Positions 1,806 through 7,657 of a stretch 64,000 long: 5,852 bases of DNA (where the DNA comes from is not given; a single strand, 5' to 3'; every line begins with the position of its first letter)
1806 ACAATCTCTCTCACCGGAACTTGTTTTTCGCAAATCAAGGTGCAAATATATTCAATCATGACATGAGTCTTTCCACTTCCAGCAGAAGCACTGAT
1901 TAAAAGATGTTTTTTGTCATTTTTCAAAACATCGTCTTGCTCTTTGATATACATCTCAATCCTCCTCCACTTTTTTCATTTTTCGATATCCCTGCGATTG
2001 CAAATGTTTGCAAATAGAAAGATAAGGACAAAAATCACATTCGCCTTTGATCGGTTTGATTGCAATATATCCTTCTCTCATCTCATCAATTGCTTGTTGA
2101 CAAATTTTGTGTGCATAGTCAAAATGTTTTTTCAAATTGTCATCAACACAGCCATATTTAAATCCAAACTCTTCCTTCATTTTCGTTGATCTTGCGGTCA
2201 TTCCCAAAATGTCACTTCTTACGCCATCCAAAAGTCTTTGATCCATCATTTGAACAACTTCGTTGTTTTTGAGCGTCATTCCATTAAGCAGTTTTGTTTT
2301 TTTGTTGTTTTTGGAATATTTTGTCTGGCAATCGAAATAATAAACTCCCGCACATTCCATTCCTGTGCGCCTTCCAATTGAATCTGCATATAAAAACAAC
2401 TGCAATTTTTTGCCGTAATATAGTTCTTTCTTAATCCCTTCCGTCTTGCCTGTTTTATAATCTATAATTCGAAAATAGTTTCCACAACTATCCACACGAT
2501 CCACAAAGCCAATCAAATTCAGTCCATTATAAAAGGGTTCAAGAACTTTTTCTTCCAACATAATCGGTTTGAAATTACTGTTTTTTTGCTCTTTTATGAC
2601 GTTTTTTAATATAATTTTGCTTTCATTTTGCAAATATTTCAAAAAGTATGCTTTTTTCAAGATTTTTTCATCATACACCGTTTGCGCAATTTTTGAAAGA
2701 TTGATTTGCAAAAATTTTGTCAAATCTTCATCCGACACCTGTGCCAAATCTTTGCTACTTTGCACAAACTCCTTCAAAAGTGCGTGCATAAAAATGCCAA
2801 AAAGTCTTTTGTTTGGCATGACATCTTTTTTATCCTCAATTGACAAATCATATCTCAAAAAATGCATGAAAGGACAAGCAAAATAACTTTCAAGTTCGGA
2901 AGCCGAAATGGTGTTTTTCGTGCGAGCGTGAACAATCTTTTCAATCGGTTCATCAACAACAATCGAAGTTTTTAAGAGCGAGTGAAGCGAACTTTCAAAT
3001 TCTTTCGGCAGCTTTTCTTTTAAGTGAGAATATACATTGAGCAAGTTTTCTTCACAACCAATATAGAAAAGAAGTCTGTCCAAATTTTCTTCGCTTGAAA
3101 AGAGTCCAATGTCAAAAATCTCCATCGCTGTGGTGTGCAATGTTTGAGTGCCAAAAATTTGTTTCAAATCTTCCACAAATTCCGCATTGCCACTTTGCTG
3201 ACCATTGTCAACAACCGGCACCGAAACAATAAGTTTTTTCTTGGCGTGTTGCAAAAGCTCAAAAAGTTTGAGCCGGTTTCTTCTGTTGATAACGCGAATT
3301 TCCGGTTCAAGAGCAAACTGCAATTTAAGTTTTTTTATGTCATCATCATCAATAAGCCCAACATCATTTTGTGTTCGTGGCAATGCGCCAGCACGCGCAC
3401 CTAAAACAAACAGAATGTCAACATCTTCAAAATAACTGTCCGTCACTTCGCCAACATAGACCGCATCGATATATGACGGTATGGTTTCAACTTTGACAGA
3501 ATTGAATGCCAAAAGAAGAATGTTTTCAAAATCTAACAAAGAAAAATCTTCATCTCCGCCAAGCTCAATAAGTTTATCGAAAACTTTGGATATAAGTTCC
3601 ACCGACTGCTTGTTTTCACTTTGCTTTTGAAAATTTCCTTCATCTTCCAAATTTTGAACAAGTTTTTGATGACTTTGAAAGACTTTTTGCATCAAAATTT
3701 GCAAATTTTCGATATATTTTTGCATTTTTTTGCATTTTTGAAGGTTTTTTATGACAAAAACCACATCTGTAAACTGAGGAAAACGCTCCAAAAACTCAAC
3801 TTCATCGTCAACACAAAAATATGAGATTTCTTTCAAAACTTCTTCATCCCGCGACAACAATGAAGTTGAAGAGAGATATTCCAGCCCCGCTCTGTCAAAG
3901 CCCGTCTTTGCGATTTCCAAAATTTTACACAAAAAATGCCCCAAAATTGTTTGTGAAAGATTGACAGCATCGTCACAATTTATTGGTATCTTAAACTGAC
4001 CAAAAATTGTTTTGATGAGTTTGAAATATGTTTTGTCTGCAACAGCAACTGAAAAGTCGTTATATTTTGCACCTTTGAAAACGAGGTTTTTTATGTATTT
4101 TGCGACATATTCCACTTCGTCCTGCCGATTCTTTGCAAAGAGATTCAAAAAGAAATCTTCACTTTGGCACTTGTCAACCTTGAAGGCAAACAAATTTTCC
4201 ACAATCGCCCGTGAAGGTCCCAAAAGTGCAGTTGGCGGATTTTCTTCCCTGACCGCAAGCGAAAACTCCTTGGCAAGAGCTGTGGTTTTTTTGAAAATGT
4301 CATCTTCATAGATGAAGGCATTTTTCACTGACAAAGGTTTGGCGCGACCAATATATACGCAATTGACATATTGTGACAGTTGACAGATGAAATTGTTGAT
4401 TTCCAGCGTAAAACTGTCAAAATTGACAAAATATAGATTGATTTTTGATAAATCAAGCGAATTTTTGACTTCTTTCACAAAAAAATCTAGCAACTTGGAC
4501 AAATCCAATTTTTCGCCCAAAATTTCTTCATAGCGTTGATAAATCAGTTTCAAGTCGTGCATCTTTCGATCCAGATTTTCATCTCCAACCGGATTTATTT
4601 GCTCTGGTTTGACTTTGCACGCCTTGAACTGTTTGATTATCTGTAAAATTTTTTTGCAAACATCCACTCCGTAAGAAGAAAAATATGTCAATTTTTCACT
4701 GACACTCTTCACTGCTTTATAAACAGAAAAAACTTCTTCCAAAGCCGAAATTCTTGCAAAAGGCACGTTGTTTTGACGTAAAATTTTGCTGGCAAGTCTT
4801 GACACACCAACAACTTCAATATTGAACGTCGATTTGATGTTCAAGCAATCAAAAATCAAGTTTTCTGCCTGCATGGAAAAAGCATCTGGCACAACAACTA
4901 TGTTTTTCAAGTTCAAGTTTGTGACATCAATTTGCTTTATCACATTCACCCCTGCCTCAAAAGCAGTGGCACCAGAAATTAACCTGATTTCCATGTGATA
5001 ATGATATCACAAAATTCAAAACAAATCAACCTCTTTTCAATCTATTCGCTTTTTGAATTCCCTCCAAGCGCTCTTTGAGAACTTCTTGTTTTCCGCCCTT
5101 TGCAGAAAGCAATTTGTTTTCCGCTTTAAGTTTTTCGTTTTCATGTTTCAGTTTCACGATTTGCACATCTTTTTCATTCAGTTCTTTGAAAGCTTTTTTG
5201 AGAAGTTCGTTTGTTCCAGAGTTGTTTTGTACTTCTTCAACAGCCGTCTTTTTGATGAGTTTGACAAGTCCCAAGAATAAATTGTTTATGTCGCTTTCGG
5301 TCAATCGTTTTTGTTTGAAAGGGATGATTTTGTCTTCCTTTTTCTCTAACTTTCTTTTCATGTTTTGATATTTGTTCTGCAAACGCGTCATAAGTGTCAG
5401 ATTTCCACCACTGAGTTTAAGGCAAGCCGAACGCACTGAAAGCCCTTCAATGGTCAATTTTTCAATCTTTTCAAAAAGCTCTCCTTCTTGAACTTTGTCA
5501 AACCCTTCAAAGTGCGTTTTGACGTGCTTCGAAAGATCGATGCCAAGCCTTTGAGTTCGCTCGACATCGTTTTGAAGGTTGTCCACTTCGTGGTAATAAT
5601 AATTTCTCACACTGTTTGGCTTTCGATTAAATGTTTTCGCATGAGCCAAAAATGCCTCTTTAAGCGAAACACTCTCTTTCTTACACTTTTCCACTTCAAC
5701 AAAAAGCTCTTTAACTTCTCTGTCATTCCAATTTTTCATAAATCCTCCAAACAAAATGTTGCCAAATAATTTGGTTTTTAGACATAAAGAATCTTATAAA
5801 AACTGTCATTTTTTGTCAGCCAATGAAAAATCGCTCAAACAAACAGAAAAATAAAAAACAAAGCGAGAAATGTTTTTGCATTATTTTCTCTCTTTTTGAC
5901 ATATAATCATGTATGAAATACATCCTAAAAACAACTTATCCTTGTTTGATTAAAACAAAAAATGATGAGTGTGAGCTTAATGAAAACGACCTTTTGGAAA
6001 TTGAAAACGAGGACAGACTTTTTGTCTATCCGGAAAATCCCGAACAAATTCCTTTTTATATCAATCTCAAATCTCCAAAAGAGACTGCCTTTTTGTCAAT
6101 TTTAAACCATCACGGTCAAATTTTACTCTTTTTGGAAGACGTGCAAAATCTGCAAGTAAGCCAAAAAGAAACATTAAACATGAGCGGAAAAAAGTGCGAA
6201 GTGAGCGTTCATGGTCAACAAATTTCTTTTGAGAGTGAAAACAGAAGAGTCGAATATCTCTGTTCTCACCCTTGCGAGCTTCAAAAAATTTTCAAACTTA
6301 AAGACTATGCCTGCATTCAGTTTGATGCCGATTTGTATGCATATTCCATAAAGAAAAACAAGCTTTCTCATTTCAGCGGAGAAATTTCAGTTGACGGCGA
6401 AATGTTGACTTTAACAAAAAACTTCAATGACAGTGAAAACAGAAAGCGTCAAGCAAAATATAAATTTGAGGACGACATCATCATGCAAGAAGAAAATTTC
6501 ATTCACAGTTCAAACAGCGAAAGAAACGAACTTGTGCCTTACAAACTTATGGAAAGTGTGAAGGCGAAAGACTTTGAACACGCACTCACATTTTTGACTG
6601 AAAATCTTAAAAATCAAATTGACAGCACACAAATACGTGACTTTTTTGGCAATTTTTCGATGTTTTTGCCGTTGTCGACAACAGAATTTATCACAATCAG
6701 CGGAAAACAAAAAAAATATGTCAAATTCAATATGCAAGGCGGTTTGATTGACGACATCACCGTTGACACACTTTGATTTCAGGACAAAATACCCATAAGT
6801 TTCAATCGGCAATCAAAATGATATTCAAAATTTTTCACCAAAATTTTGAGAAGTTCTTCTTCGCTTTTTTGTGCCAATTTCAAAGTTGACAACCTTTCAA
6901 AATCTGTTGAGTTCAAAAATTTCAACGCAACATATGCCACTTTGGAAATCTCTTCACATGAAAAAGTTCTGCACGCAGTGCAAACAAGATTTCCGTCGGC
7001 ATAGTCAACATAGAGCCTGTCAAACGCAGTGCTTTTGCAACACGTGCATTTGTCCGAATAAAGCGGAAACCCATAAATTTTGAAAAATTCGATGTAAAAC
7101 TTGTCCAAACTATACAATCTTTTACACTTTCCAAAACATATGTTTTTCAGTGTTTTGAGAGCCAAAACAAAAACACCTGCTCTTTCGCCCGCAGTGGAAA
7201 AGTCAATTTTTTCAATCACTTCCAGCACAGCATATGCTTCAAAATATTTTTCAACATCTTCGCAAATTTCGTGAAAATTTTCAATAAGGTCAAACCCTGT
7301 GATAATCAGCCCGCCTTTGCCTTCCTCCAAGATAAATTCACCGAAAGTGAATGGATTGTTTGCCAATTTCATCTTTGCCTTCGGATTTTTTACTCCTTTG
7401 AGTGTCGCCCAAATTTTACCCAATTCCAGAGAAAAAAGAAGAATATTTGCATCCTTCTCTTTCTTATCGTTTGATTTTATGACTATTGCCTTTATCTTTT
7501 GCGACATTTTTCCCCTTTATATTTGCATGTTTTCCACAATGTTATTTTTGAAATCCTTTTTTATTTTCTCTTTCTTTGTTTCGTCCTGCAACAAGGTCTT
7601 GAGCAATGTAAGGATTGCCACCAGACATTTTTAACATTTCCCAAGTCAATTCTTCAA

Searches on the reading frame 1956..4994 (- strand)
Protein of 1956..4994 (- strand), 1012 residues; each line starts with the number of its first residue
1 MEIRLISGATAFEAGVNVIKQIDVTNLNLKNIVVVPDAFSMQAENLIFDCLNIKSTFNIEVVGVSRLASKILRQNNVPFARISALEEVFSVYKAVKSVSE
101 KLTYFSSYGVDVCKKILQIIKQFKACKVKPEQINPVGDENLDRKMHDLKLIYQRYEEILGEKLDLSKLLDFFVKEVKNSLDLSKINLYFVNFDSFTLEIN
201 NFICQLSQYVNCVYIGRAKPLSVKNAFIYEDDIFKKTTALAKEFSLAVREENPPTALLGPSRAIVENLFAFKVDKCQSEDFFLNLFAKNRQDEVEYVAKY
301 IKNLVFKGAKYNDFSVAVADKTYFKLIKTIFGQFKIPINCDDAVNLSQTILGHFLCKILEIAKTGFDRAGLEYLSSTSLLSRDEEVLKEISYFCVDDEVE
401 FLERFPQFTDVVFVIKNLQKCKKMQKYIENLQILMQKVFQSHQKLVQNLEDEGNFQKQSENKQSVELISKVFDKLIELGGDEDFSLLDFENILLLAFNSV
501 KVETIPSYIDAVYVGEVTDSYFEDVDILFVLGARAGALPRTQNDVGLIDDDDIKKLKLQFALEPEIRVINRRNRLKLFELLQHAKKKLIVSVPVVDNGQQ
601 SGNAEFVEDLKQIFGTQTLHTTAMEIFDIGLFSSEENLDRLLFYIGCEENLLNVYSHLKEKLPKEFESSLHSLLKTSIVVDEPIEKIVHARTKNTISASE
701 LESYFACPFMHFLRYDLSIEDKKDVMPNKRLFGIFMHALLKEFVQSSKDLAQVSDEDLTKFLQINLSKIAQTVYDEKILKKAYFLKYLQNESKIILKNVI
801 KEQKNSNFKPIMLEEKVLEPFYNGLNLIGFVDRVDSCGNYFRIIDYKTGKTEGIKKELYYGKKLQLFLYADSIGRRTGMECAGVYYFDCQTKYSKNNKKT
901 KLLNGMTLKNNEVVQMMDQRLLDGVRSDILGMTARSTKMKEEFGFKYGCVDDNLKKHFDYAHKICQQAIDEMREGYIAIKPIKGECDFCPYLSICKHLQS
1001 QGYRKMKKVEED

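Call 77: search_protein_families(library=pfam, proteins=[window:1956-4994:-], max_evalue=0.001)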
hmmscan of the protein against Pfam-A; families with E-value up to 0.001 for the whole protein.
window:1956-4994:- (1012 aa): 2 families
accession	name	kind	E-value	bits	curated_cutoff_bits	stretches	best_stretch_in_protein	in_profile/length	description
PF12705.13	PDDEXK_1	-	4.2e-36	125.6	22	1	695-996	1-247/247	PD-(D/E)XK nuclease superfamily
PF21445.3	ADDB_N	-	1.3e-23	84.1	26.6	1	19-251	19-265/290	ADDB, N-terminal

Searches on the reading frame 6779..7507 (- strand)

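Call 77: search_protein_families(library=pfam, proteins=[window:6779-7507:-], max_evalue=0.001)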
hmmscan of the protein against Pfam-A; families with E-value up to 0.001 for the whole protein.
window:6779-7507:- (242 aa): 2 families
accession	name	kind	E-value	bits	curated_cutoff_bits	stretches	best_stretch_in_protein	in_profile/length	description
PF11967.14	RecO_N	-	1.1e-11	45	27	1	1-76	1-78/80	Recombination protein O N terminal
PF02565.21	RecO_C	-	9.7e-09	35.6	22.1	1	83-236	2-154/157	Recombination protein O C terminal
